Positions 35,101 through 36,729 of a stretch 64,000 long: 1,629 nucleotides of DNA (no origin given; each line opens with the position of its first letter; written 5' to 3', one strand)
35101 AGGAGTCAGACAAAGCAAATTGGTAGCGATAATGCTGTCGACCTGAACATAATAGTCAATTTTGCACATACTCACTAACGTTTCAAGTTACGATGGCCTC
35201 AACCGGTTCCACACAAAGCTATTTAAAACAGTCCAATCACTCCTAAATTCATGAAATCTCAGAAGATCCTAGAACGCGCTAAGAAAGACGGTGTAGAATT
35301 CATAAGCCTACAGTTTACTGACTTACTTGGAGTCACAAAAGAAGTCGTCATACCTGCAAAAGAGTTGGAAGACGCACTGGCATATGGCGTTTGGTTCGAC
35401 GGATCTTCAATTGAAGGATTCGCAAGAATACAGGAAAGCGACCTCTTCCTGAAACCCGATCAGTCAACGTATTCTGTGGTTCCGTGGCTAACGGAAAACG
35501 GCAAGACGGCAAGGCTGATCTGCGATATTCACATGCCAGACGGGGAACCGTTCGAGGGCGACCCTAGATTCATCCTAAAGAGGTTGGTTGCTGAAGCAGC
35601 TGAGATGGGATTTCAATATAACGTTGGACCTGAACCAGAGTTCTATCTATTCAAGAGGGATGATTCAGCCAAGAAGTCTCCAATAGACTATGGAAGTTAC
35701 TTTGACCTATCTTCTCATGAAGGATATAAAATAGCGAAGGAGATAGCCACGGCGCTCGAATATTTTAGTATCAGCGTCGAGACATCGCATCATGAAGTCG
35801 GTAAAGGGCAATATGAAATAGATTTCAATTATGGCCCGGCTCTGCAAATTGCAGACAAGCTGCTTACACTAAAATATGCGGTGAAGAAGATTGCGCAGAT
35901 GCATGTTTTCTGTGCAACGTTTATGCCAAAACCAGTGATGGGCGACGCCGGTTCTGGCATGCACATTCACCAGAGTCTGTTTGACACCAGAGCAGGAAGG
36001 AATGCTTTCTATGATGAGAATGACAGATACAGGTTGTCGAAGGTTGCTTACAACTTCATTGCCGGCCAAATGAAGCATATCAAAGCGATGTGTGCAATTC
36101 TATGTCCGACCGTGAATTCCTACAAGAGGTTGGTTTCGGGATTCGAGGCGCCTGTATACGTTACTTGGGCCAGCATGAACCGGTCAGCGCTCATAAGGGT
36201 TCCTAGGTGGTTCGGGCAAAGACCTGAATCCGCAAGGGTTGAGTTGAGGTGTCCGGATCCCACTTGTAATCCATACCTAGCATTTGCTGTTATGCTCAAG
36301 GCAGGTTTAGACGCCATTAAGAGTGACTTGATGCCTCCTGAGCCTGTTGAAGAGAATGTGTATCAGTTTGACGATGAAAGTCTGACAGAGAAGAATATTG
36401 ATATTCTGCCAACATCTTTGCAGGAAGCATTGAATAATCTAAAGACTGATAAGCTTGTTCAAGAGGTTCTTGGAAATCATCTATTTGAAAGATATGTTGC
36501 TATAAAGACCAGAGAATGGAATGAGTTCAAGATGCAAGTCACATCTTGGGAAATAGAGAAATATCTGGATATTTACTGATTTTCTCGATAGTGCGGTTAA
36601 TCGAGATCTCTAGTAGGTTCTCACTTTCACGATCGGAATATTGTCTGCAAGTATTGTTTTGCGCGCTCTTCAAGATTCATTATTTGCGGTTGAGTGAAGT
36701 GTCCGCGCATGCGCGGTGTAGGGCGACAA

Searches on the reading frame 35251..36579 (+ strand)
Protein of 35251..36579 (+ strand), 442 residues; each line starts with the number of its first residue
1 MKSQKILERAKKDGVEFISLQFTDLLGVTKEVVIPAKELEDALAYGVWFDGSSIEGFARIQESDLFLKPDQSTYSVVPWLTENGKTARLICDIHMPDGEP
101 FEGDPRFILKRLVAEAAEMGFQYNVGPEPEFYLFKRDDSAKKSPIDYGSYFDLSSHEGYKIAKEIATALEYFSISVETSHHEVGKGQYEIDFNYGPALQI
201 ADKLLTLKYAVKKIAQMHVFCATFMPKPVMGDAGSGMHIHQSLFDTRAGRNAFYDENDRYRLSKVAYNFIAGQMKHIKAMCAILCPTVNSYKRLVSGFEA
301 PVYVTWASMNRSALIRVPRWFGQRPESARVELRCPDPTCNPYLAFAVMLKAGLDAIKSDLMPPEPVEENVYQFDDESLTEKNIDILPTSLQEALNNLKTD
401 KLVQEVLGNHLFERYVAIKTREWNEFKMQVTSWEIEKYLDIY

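Call 78: find_related_loci(query=window:35251-36579:+, collection=genome_contigs, flank=6000)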
Query window:35251-36579:+ (442 aa) in genome_contigs; peptide patterns used: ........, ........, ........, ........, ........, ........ (x = any residue, [..] = any of these).
144 stretches matched a pattern; 93 encode a relative of the query (tblastn E <= 1e-3); the best 80 are kept; 80 distinct loci.
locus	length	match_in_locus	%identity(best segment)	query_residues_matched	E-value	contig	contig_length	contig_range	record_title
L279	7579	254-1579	77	1-442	0e+0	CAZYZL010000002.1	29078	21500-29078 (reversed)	MAG TPA_asm: uncultured Dehalococcoidales bacterium isolate SRP098346_co1_430 genome assembly, contig: NODE_1173_length_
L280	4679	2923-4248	76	1-442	0e+0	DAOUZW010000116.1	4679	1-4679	MAG TPA_asm: Candidatus Bathyarchaeota archaeon isolate CSMAG_963 CSMAG_963_k141_4703020_length_4679_cov_6.1767, whole g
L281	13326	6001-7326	77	1-442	0e+0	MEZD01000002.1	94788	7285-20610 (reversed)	MAG: Candidatus Bathyarchaeota archaeon RBG_13_38_9 RBG_13_scaffold_114, whole genome shotgun sequence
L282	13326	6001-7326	77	1-442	0e+0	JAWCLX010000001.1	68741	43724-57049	MAG: Candidatus Bathyarchaeia archaeon isolate JZ-2_201705_bins_25 JZ-2_201705_bins_25_scaffold_1, whole genome shotgun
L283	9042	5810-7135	76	1-442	0e+0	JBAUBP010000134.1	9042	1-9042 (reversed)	MAG: Candidatus Bathyarchaeia archaeon isolate MFD12973_ilm_asm_bin19 k127_221705, whole genome shotgun sequence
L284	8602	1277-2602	77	1-442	0e+0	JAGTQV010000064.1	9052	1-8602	MAG: Candidatus Bathyarchaeota archaeon isolate QZM_B1_bin_58 QZM_B1_bin_58_scaffold_8466_curated, whole genome shotgun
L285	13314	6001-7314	75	5-442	0e+0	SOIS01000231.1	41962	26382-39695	MAG: Candidatus Cloacimonadota bacterium isolate E29_bin43 NODE_80_length_41962_cov_6.817620, whole genome shotgun seque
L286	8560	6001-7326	75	1-442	0e+0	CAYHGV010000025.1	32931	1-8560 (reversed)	MAG TPA_asm: uncultured bacterium isolate ERP119294_co4_433 genome assembly, contig: NODE_1066_length_32931_cov_7.519498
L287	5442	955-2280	75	1-442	0e+0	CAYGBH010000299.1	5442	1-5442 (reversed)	MAG TPA_asm: uncultured Pirellulales bacterium isolate ERP108616_co2_77 genome assembly, contig: NODE_32567_length_5442_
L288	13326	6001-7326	75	1-442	0e+0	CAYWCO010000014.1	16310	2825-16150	MAG TPA_asm: uncultured Dehalococcoidales bacterium isolate binchicken_co332_5 genome assembly, contig: NODE_700_length_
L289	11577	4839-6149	74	6-442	0e+0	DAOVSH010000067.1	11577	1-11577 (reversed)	MAG TPA_asm: Candidatus Cloacimonadota bacterium isolate CSMAG_1622 CSMAG_1622_k141_2107302_length_11577_cov_25.5232, wh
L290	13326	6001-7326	74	1-442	0e+0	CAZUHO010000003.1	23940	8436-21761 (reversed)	MAG TPA_asm: uncultured Dehalococcoidales bacterium isolate binchicken_co100_12 genome assembly, contig: NODE_3167_lengt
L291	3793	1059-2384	74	1-442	0e+0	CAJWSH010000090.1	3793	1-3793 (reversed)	MAG TPA_asm: uncultured Dehalococcoidales bacterium isolate ERR599062_bin.89_MetaBAT_v2.12.1_MAG genome assembly, contig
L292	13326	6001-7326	74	1-442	0e+0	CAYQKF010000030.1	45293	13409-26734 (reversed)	MAG TPA_asm: uncultured Pirellulales bacterium isolate SRP068000_co2_145 genome assembly, contig: NODE_260_length_45293_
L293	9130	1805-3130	74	1-442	0e+0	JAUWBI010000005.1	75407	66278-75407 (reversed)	MAG: Phycisphaerae bacterium isolate CSMAG_1316 CSMAG_1316_k141_96700_length_75407_cov_19.2206, whole genome shotgun seq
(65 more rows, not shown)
